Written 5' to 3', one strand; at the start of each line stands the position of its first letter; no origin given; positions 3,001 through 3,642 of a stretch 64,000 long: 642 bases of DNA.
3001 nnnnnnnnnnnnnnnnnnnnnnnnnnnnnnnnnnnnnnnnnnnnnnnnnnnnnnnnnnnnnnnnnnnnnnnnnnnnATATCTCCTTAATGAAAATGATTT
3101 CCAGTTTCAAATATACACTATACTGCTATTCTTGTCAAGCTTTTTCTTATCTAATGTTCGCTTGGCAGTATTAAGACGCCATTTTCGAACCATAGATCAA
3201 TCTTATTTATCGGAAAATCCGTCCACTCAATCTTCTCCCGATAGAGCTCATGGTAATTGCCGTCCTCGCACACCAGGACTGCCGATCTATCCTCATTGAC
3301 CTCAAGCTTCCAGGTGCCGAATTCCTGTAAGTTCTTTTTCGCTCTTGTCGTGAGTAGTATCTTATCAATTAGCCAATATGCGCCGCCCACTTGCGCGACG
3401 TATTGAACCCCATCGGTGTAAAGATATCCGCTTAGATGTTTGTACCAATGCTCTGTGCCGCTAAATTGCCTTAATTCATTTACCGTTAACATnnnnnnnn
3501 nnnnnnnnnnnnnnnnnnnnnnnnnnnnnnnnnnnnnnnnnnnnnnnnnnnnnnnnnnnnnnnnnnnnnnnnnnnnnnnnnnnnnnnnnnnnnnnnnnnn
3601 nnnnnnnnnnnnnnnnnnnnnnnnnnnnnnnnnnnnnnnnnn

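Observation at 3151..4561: Leading-region-like cluster of tiny co-directional genes (DUF6876-like plus 46-97-aa unknowns) behind leader copy 1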

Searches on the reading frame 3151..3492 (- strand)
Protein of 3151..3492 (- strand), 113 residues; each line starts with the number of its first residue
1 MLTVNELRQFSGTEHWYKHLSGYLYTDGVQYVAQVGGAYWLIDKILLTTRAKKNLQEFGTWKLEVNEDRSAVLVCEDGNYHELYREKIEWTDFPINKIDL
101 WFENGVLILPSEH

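Call 6: search_protein_families(library=pfam, proteins=[window:3151-3492:-], max_evalue=0.1)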
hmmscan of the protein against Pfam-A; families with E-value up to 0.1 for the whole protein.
window:3151-3492:- (113 aa): 1 family
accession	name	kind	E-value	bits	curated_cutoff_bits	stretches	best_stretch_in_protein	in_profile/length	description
PF21781.2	DUF6876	-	1.9e-42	144.4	27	1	3-113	3-117/117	Family of unknown function (DUF6876)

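Call 16: search_protein_families(library=phrogs, proteins=[window:3151-3492:-], max_evalue=0.1)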
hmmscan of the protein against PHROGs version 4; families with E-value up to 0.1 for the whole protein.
window:3151-3492:- (113 aa): 0 families

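Call 17: search_protein_families(library=ncbifam, proteins=[window:3151-3492:-], max_evalue=0.1)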
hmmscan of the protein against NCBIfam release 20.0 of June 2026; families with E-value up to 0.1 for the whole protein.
window:3151-3492:- (113 aa): 0 families

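Call 19: search_solved_structures(query=window:3151-3492:-, max_evalue=1, show_alignments=1)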
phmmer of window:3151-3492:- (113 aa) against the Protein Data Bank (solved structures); distinct sequences matched with E-value up to 1: 0.

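Call 20: search_dna_similar(query=window:3151-3492:-, collection=plasmids, mode=protein, max_evalue=0.001, max_rows=30)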
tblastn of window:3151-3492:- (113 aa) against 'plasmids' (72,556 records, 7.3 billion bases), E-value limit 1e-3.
Records with a match: 106; places in all: 109; records where one place covers at least 80% of the query: 99.
Best place of each record, by identity: <60% 106.
By first word of the organism name: Piscirickettsia 46; Acetobacter 20; Acaryochloris 9; Planktothrix 5; Leptolyngbya 4; Roseomonas 4; Mucilaginibacter 3; Calothrix 2; Microcystis 1; Nostoc 1; and 11 more.
By predicted mobility (MOB-suite, as given by PLSDB): mobilizable 46; non-mobilizable 36; conjugative 24.
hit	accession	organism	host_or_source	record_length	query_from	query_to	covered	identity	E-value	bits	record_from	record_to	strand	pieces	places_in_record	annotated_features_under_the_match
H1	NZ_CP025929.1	Microcystis aeruginosa NIES-2481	cell culture,freshwater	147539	7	113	95%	45.5%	7e-23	99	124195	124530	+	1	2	DUF6876 family protein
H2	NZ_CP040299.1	Nostoc sp. TCL26-01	Leiosporoceros dussii,pure culture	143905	4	113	97%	43.5%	6e-20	90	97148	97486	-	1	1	DUF6876 family protein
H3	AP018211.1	Calothrix brevissima NIES-22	-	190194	6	113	96%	42.9%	7e-19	87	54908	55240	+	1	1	hypothetical protein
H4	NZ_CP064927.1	Acaryochloris marina S15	cell culture,surface of Pikea pinnata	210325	6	113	96%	42.2%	4e-18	85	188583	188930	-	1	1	DUF6876 family protein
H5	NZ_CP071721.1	Acaryochloris sp. 'Moss Beach'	culture,intertidal zone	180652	6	113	96%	42.2%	1e-17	84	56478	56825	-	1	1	DUF6876 family protein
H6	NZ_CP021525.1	Acetobacter ascendens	cell culture,food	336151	2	113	99%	40.6%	2e-13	72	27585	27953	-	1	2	DUF6876 family protein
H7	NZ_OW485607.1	Rhodovastum atsumiense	-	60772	6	113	96%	42.0%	2e-22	97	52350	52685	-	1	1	DUF6876 family protein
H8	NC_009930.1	Acaryochloris marina MBIC11017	-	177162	1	113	100%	40.0%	5e-17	82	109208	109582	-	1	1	DUF6876 family protein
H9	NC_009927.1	Acaryochloris marina MBIC11017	-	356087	1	113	100%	40.0%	5e-17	82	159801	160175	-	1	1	DUF6876 family protein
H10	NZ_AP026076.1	Acaryochloris marina MBIC10699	cell culture,Ascidian, Diplosoma similis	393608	1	113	100%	40.0%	5e-17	82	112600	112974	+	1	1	DUF6876 family protein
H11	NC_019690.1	Pseudanabaena sp. PCC 7367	-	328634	7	113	95%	42.1%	2e-19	89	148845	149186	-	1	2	DUF6876 family protein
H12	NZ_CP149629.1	Acetobacter sp. AC2005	whole organism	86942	2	113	99%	40.0%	7e-14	73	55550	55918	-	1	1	DUF6876 family protein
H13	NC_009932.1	Acaryochloris marina MBIC11017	-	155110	6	113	96%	41.4%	1e-16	81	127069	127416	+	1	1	DUF6876 family protein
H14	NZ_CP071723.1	Acaryochloris sp. 'Moss Beach'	culture,intertidal zone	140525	6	113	96%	40.5%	2e-17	83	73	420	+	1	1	DUF6876 family protein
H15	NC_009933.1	Acaryochloris marina MBIC11017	-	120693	6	113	96%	40.5%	7e-16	79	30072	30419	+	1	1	DUF6876 family protein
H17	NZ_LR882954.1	Planktothrix agardhii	-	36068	1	113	100%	38.3%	2e-16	80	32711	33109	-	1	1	DUF6876 family protein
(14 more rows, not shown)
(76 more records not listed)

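Call 21: search_dna_similar(query=window:3151-3492:-, collection=phages, mode=protein, max_evalue=0.001, max_rows=15)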
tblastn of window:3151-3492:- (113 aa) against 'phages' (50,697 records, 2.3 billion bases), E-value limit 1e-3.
No match.

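Call 22: get_annotated_region(hit=H7, flank=9000)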
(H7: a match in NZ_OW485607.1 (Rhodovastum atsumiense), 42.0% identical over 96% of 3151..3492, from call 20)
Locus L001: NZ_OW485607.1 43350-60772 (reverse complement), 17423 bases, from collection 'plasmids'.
description: Rhodovastum atsumiense strain G2-11 plasmid RHOApf
organism: Rhodovastum atsumiense (NCBI taxid 504468)
taxonomy: Bacteria; Pseudomonadota; Alphaproteobacteria; Rhodospirillales; Acetobacteraceae; Rhodovastum; Rhodovastum atsumiense
host: -; source: -; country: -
typing (MOB-suite, as given by PLSDB): non-mobilizable
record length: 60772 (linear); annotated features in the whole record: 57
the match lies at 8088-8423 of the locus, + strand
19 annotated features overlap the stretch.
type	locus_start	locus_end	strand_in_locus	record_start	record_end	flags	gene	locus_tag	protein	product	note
CDS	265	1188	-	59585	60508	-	-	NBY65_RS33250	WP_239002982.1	tyrosine-type recombinase/integrase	GO:0015074 - DNA integration [Evidence IEA]; GO:0006310 - DNA recombination [Evidence IEA]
CDS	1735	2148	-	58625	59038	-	-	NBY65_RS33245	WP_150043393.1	conjugal transfer protein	-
CDS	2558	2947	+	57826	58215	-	-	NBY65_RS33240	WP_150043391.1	hypothetical protein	-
CDS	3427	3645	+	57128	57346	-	-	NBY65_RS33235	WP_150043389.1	hypothetical protein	-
CDS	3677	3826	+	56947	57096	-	-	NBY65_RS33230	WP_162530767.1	hypothetical protein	-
CDS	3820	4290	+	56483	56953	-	-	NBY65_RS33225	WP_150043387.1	hypothetical protein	-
CDS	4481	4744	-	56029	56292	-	-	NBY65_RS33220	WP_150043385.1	hypothetical protein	-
CDS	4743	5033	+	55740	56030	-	-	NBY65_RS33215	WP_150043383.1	DUF1778 domain-containing protein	-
CDS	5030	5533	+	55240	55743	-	-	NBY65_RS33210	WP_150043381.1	GNAT family N-acetyltransferase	-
CDS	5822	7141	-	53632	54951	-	-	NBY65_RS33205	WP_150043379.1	hypothetical protein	-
CDS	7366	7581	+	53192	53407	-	-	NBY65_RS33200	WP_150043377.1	hypothetical protein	-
CDS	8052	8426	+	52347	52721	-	-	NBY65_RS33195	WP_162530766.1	DUF6876 family protein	-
CDS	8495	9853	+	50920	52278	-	-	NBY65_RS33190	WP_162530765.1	ParB/RepB/Spo0J family partition protein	-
CDS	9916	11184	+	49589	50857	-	-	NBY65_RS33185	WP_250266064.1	IS256 family transposase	-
CDS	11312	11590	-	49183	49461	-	-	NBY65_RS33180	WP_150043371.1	hypothetical protein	-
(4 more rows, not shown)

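Call 23: get_annotated_region(hit=H17, flank=9000)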
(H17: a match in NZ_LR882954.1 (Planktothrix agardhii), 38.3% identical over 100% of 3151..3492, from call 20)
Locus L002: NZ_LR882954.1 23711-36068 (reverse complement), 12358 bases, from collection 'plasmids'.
description: Planktothrix agardhii strain No.976 plasmid p2
organism: Planktothrix agardhii (NCBI taxid 1160)
taxonomy: Bacteria; Cyanobacteriota; Cyanophyceae; Oscillatoriales; Microcoleaceae; Planktothrix; Planktothrix agardhii
host: -; source: -; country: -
typing (MOB-suite, as given by PLSDB): non-mobilizable
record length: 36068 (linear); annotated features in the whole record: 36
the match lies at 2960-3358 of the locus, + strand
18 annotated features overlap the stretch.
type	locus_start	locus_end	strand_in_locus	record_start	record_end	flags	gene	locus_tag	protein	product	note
CDS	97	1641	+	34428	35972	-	-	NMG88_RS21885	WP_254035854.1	AAA family ATPase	-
CDS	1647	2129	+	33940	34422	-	-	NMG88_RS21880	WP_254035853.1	ASCH domain-containing protein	-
CDS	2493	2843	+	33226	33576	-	-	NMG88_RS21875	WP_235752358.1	hypothetical protein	-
CDS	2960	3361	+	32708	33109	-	-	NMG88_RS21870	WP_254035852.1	DUF6876 family protein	-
CDS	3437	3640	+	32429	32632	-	-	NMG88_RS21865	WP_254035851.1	DUF2997 domain-containing protein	-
CDS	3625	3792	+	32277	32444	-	-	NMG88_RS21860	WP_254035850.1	hypothetical protein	-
CDS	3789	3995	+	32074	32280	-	-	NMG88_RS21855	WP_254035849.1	hypothetical protein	-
CDS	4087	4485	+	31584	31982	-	-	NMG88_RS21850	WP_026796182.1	DUF1257 domain-containing protein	-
CDS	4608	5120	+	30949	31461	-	-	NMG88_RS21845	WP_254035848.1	hypothetical protein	-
CDS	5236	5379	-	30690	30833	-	-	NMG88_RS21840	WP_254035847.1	DUF4339 domain-containing protein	-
CDS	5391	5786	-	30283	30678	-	-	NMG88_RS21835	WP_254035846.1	HU family DNA-binding protein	GO:0030261 - chromosome condensation [Evidence IEA]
CDS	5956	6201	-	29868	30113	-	-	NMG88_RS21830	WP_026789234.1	plasmid partition protein ParG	-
CDS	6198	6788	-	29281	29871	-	-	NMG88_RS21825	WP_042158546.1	ParA family protein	-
CDS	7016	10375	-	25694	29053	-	-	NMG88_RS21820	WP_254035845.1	DUF3987 domain-containing protein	-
CDS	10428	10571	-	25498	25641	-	-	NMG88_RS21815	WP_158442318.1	hypothetical protein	-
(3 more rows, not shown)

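Call 24: get_annotated_region(hit=H12, flank=9000)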
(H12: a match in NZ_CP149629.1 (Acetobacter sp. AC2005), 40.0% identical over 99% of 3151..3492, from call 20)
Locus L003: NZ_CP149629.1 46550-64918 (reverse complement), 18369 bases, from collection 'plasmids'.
description: Acetobacter sp. AC2005 plasmid plas4, complete sequence
organism: Acetobacter sp. AC2005 (NCBI taxid 3134142)
taxonomy: Bacteria; Pseudomonadota; Alphaproteobacteria; Rhodospirillales; Acetobacteraceae; Acetobacter; Acetobacter sp. AC2005
host: -; source: whole organism; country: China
typing (MOB-suite, as given by PLSDB): conjugative; relaxase MOBF; mating-pair formation MPF_I
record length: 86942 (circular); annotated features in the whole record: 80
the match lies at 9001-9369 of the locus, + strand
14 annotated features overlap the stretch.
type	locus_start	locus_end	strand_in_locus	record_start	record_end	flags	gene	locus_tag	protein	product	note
CDS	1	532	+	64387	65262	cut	-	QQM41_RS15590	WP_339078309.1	ParB/RepB/Spo0J family partition protein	GO:0007059 - chromosome segregation [Evidence IEA]; GO:0000910 - cytokinesis [Evidence IEA]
CDS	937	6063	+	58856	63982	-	-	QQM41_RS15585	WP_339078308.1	DEAD/DEAH box helicase family protein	-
CDS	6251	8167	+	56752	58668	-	-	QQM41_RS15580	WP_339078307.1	ParB N-terminal domain-containing protein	-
CDS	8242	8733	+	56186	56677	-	-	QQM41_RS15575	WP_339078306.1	DUF3085 domain-containing protein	-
CDS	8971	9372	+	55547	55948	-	-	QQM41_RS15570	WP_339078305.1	DUF6876 family protein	-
CDS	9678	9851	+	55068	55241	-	-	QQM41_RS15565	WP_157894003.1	hypothetical protein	-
CDS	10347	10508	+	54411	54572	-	-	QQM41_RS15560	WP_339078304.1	hypothetical protein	-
CDS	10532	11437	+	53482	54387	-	-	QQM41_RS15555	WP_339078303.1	zincin-like metallopeptidase domain-containing protein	-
CDS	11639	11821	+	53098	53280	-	-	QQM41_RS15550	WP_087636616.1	hypothetical protein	-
CDS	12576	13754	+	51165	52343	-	-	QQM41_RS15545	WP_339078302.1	DUF3991 and TOPRIM domain-containing protein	GO:0006260 - DNA replication [Evidence IEA]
CDS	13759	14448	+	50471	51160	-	-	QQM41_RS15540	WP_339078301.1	hypothetical protein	-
CDS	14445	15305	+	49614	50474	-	-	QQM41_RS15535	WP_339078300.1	UvrD-helicase domain-containing protein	-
CDS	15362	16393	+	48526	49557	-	-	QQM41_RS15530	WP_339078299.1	tyrosine-type recombinase/integrase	GO:0015074 - DNA integration [Evidence IEA]; GO:0006310 - DNA recombination [Evidence IEA]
CDS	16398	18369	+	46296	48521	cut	-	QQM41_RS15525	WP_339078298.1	site-specific integrase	GO:0015074 - DNA integration [Evidence IEA]; GO:0006310 - DNA recombination [Evidence IEA]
